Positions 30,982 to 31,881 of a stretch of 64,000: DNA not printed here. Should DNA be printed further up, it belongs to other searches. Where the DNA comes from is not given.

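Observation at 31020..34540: Lower-GC islet: lexA, Dam-type MTase, HNH nuclease, zinc-ribbon protein and Gp37/Gp68-like three-Cys protein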

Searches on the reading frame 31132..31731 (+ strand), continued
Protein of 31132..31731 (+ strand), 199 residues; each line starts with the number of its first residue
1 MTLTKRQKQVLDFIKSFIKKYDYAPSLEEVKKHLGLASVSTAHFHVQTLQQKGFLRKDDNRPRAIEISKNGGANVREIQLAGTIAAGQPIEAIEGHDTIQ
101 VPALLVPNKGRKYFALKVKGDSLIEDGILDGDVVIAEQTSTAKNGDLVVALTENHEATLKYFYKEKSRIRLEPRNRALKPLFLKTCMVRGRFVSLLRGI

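Call 43: search_protein_families(library=padloc, proteins=[L119:8598-9722:+, L119:9726-10724:+, L086:5765-6778:+, L088:8681-9403:+, L088:9450-9740:+, L087:3557-4423:+, L097:8650-10809:+, L097:10793-11887:+, L097:12273-14585:+, L097:14591-15415:+], max_evalue=0.001)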
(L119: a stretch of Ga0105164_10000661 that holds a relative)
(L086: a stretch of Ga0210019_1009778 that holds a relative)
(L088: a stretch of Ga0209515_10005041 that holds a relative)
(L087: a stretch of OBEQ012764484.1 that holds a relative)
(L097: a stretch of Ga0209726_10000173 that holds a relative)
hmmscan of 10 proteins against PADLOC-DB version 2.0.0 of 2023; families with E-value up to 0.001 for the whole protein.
L119:8598-9722:+ (374 aa): 48 families (the best 25 are shown)
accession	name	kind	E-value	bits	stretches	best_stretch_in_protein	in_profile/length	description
PDLC03323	MTase_II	-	5.1e-116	385.4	1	18-311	7-302/330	Type II methyltransferase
PDLC03387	MTase_II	-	6.1e-27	92.5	2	116-309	132-280/289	Type II methyltransferase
PDLC03299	MTase_II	-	7.7e-26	89.3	2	231-306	186-260/296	Type II methyltransferase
PDLC03371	MTase_II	-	2.6e-24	84.2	1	22-307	7-256/260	Type II methyltransferase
PDLC03353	MTase_II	-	1.1e-23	82.1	2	237-297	185-244/260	Type II methyltransferase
PDLC03350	MTase_II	-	2.9e-16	57.8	2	241-297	233-289/312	Type II methyltransferase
PDLC03230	MTase_II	-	1.9e-15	55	2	15-98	25-106/360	Type II methyltransferase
PDLC03265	MTase_II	-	4.3e-15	54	2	241-294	266-319/333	Type II methyltransferase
PDLC03228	MTase_II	-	8.4e-15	53.2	2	242-307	144-209/227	Type II methyltransferase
PDLC03260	MTase_II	-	1.2e-13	48.7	1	237-297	241-301/349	Type II methyltransferase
PDLC03238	MTase_II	-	1.8e-13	48.3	2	244-292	306-354/428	Type II methyltransferase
PDLC03738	oMTase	-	5.1e-13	46.5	1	237-307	199-269/376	orphan methyltransferase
PDLC03216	MTase_II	-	6.6e-13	46.4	1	240-309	192-261/364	Type II methyltransferase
PDLC03320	MTase_II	-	3.9e-12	43.9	2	240-302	211-273/289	Type II methyltransferase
PDLC03295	MTase_II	-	5.8e-12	43.7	2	26-97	4-76/292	Type II methyltransferase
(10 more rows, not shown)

L119:9726-10724:+ (332 aa): 2 families
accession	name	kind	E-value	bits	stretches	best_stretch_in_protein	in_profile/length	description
PDLC04132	HNH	-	2e-14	51.4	1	195-284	142-232/286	-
PDLC03546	HNH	-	1.6e-09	35.2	1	195-282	147-236/282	Type II restriction enzyme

L086:5765-6778:+ (337 aa): 11 families
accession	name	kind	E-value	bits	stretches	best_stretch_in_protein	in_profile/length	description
PDLC03261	MTase_II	-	1.4e-105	352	1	3-335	308-641/643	Type II methyltransferase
PDLC03385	MTase_II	-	2.4e-36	123.7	1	3-321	6-323/336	Type II methyltransferase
PDLC03287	MTase_II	-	1.4e-27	94.8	2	173-334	179-334/646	Type II methyltransferase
PDLC03257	MTase_II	-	4.8e-22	76.7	1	7-336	14-339/343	Type II methyltransferase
PDLC03298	MTase_II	-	2.4e-21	74.3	1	7-336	3-335/362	Type II methyltransferase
PDLC03373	MTase_II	-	1.6e-15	55.4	1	5-284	8-280/339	Type II methyltransferase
PDLC03345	MTase_II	-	1.1e-11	41.9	2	8-72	25-93/581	Type II methyltransferase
PDLC03342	MTase_II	-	4.9e-10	37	1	6-72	25-91/383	Type II methyltransferase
PDLC04134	mad2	-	1.5e-07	28.6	1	11-301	275-414/492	mads_2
PDLC03294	MTase_II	-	4.3e-06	24.5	1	4-82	6-84/272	Type II methyltransferase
PDLC03720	oMTase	-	0.00082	17.1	0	191-335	191-321/326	orphan methyltransferase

L088:8681-9403:+ (240 aa): 1 family
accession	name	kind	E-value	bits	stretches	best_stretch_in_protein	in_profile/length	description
PDLC03207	mREase_II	-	5.6e-53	177.9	1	1-223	1-223/256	Type II methyl-directed restriction enzyme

L088:9450-9740:+ (96 aa): 0 families

L087:3557-4423:+ (288 aa): 0 families

L097:8650-10809:+ (719 aa): 26 families (the best 25 are shown)
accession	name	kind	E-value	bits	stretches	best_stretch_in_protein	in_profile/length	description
PDLC02189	DUF1156_MTase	-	4.3e-27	92.7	3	249-372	366-487/944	-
PDLC00661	HmaB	-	3.5e-22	76.1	2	298-623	400-731/973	DNA-adenine methylase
PDLC00660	HmaB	-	6.5e-22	75.3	2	297-620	398-728/967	DNA-adenine methylase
PDLC02541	PglX|PglXI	-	8.6e-22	75.1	2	94-195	192-292/919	PglXI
PDLC03233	MTase_II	-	5.3e-14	49.7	1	456-504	474-522/731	Type II methyltransferase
PDLC03314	MTase_II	-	2.8e-13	46.9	1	476-634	548-694/944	Type II methyltransferase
PDLC03352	MTase_II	-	3.6e-13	46.3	1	473-506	564-597/1023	Type II methyltransferase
PDLC03380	MTase_II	-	1.6e-09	35.5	0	71-118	59-106/393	Type II methyltransferase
PDLC03325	MTase_II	-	1.7e-09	34.9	1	70-125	93-148/426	Type II methyltransferase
PDLC03312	MTase_II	-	3.8e-09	32.8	1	448-590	499-635/1344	Type II methyltransferase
PDLC03367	MTase_II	-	2.4e-08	30.8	1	29-140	16-113/633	Type II methyltransferase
PDLC03322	MTase_II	-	1.6e-07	28.6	1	69-158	65-154/446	Type II methyltransferase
PDLC03346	MTase_II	-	1.6e-06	24.1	1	465-565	598-686/1068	Type II methyltransferase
PDLC03224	MTase_II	-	1.9e-06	25.1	1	70-108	95-133/481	Type II methyltransferase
PDLC03249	MTase_II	-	4.3e-06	23.8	1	70-127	140-197/541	Type II methyltransferase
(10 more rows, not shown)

L097:10793-11887:+ (364 aa): 0 families

L097:12273-14585:+ (770 aa): 4 families
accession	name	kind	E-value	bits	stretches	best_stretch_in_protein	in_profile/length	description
PDLC02361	PifA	-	6e-85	284.3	1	14-753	5-717/720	PifA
PDLC02209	QatA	-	1.3e-09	35.2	1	36-97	17-78/646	-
PDLC04959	PDC-S20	-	1.7e-08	32.5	0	24-73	17-64/464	-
PDLC02210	QatA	-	3.4e-08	30.5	1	50-299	33-279/593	-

L097:14591-15415:+ (274 aa): 0 families

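Call 53: search_protein_families(library=pfam, proteins=[L090:2668-5733:+, L090:6029-6436:+, L090:6446-7144:+, L083:5022-5495:+, L083:5458-6312:+, L096:1785-2630:+, L096:2721-3839:+, L100:4511-5404:-, L101:2293-3522:+, L100:2600-4516:+], max_evalue=0.01)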
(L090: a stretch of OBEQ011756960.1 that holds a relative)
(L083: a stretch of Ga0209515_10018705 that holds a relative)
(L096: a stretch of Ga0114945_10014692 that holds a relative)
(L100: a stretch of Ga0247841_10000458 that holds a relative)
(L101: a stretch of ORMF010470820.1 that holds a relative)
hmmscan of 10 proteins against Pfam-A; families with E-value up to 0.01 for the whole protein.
L090:2668-5733:+ (1021 aa): 5 families
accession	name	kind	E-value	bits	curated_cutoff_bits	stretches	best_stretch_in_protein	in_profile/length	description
PF07669.17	Eco57I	-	1.4e-38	133.1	25.3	1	457-652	2-171/171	Eco57I restriction-modification methylase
PF02384.22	N6_Mtase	-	4.5e-15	56.2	20.4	2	547-669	121-234/311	N-6 DNA Methylase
PF20473.4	MmeI_Mtase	-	4.3e-08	33.1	27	1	391-575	18-159/259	MmeI, DNA-methyltransferase domain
PF04313.20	HSDR_N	-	3.7e-07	30.6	25.1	0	66-144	113-194/198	Type I restriction enzyme R protein N terminus (HSDR_N)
PF12950.13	TaqI_C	-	1.1e-05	26.1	26.5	1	846-948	32-118/118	TaqI-like C-terminal specificity domain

L090:6029-6436:+ (135 aa): 1 family
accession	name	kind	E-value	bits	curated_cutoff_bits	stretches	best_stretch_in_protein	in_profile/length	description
PF08937.16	ThsB_TIR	-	3.9e-20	72.5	21.2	1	7-100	1-97/100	Thoeris protein ThsB, TIR-like domain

L090:6446-7144:+ (232 aa): 0 families

L083:5022-5495:+ (157 aa): 0 families

L083:5458-6312:+ (284 aa): 1 family
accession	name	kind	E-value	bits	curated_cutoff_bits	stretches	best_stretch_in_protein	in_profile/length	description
PF17141.9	DUF5114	-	0.0064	17.4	27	0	248-281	50-83/88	Domain of unknown function (DUF5114)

L096:1785-2630:+ (281 aa): 1 family
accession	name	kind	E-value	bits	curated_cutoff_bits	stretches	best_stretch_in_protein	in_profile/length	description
PF12686.12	DUF3800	-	2.5e-14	54.7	21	1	7-207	1-147/149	Protein of unknown function (DUF3800)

L096:2721-3839:+ (372 aa): 0 families

L100:4511-5404:- (297 aa): 1 family
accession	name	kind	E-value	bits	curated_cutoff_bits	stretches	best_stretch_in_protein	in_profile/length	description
PF09194.16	Endonuc-BsobI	-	3.8e-73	247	25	2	165-297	182-313/313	Restriction endonuclease BsobI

L101:2293-3522:+ (409 aa): 2 families
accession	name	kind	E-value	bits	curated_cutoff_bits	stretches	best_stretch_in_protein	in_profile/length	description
PF13091.12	PLDc_2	-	2.6e-05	24.5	27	1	69-144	59-130/132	PLD-like domain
PF09565.16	RE_NgoFVII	-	6.3e-05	22.8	23.8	1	76-147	79-150/162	NgoFVII restriction endonuclease N-terminal PLD domain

L100:2600-4516:+ (638 aa): 6 families
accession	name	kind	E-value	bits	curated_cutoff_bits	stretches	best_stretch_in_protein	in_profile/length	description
PF00717.28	Peptidase_S24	-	6e-30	103.8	23.3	1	79-192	1-115/116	Peptidase S24-like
PF01555.25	N6_N4_Mtase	-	1.1e-14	55.3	26.7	1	128-302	72-212/221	DNA methylase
PF01726.22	LexA_DNA_bind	-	9.9e-14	51.3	23.7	1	1-65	1-65/65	LexA DNA binding domain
PF01170.24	UPF0020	-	0.00054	20.1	22.3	0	449-499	104-153/197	RMKL-like, methyltransferase domain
PF02086.21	MethyltransfD12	-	0.00073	19.8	22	1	258-442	7-170/253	D12 class N6 adenine-specific DNA methyltransferase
PF08241.18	Methyltransf_11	-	0.0084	17.2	21.2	0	448-472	42-66/95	Methyltransferase domain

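Call 73: find_homologous_proteins(query=L100:2600-4516:+, max_evalue=1e-20)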
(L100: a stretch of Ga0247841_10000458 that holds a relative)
Query L100:2600-4516:+ (638 aa): 3939 proteins with E <= 1e-20 among 8000 candidates; the best 120 are listed.
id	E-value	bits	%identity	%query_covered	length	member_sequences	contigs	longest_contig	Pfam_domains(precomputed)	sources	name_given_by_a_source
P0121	0.0e+0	1400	100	100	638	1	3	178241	PF00717.29,PF01726.23,PF01555.25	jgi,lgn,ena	-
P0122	2.3e-290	983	70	100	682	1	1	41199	PF00717.29,PF01726.23,PF01555.25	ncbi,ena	-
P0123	1.4e-282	957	69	100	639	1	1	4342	PF00717.29,PF01726.23,PF01555.25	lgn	-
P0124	1.8e-278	944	67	100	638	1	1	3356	PF00717.29,PF01726.23,PF01555.25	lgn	-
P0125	2.8e-274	930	66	99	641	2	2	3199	PF00717.29,PF01726.23,PF01555.25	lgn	-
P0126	3.9e-274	929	67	100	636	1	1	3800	PF00717.29,PF01726.23,PF01555.25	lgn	-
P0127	4.3e-271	919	67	99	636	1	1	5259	PF00717.29,PF01726.23,PF01555.25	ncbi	-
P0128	5.6e-269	912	65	100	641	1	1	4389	PF00717.29,PF01726.23,PF01555.25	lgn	-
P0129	1.9e-143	498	55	68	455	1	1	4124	PF01555.25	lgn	-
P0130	2.1e-143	497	55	66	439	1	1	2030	PF01555.25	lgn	-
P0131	3.4e-143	497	55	67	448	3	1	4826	PF01555.25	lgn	-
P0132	8.9e-143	495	56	67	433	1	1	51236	PF01555.25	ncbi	ncbi:MAG: DNA methyltransferase [Nitrospirota bacterium]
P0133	1.4e-142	495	51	73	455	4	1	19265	PF01555.25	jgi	jgi:DNA modification methylase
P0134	1.2e-141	492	54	67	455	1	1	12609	PF01555.25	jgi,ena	-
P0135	1.2e-141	492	55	67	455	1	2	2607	PF01555.25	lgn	-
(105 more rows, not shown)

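Call 78: search_solved_structures(query=L005:11466-12263:+, max_evalue=10, show_alignments=2)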
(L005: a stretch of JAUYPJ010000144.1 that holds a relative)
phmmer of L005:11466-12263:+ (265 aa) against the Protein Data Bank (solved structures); distinct sequences matched with E-value up to 10: 0.

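Call 84: search_protein_families(library=pfam, proteins=[L119:14363-15259:-, L101:7420-8016:+, L097:7305-7943:-, L119:10825-11643:+, L119:11682-12887:+, L119:12872-13807:+, L101:3570-4457:+, L101:4557-5480:+, L083:1358-1828:+], max_evalue=0.01)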
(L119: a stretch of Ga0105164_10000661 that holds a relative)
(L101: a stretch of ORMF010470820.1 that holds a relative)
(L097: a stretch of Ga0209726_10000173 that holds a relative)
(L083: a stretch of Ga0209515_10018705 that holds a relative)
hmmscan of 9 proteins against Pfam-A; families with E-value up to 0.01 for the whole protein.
L119:14363-15259:- (298 aa): 2 families
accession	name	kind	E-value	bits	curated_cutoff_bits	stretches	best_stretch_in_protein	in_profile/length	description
PF17762.8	HTH_ParB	-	0.00041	20.9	22.6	1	193-261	21-82/102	ParB HTH domain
PF04545.22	Sigma70_r4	-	0.0093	15.9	24.1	0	190-213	18-41/50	Sigma-70, region 4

L101:7420-8016:+ (198 aa): 3 families
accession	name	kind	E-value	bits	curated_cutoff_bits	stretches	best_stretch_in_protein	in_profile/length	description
PF00578.27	AhpC-TSA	-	5.8e-44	149.5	26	1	44-172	1-123/124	AhpC/TSA family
PF08534.16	Redoxin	-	5.4e-24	85.1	26.6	1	44-185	2-142/148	Redoxin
PF13911.12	AhpC-TSA_2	-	0.00082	20.2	27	1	91-152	2-56/114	AhpC/TSA antioxidant enzyme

L097:7305-7943:- (212 aa): 0 families

L119:10825-11643:+ (272 aa): 1 family
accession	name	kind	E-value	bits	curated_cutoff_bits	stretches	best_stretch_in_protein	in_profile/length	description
PF00227.31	Proteasome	-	0.00016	21.8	22.4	1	5-95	8-91/189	Proteasome subunit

L119:11682-12887:+ (401 aa): 0 families

L119:12872-13807:+ (311 aa): 0 families

L101:3570-4457:+ (295 aa): 0 families

L101:4557-5480:+ (307 aa): 1 family
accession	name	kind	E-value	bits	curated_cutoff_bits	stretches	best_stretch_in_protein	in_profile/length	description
PF13289.12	SIR2_2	-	8.2e-06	26.4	24.5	1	130-250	2-100/141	SIR2-like domain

L083:1358-1828:+ (156 aa): 1 family
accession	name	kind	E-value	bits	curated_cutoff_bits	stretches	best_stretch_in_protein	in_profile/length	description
PF01668.23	SmpB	-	6.9e-56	188.6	27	1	8-148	2-142/143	SmpB protein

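Call 94: search_protein_families(library=pfam, alignment_id=A6, max_evalue=0.001)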
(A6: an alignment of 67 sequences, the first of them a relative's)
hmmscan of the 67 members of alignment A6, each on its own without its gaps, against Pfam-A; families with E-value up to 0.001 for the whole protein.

A. member 1, L105:6738-7244:+ (169 aa): 0 families

B. families by the number of members that match (of 67 scanned): 29 families (the first 25 are shown)
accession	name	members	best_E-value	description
PF08443.16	RimK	5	9.1e-07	RimK-like ATP-grasp domain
PF00903.31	Glyoxalase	3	3.9e-15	Glyoxalase/Bleomycin resistance protein/Dioxygenase superfamily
PF03992.22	ABM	3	3.2e-07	Antibiotic biosynthesis monooxygenase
PF01180.27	DHO_dh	2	1.8e-76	Dihydroorotate dehydrogenase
PF05656.20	DUF805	2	5.4e-27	Protein of unknown function (DUF805)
PF02655.19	ATP-grasp_3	2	1.9e-05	ATP-grasp domain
PF22677.2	Ble-like_N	2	0.0002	Bleomycin resistance protein-like N-terminal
PF12681.13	Glyoxalase_2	2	0.00022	Glyoxalase-like domain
PF14397.11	ATPgrasp_ST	2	0.00023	Sugar-transfer associated ATP-grasp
PF12849.12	PBP_like_2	1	1.5e-53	PBP superfamily domain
PF00534.26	Glycos_transf_1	1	2.2e-36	Glycosyl transferases group 1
PF13692.12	Glyco_trans_1_4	1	7e-35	Glycosyl transferases group 1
PF13439.12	Glyco_transf_4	1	2.1e-27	Glycosyltransferase Family 4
PF00817.25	IMS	1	2.9e-27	impB/mucB/samB family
PF00561.26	Abhydrolase_1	1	4.1e-23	alpha/beta hydrolase fold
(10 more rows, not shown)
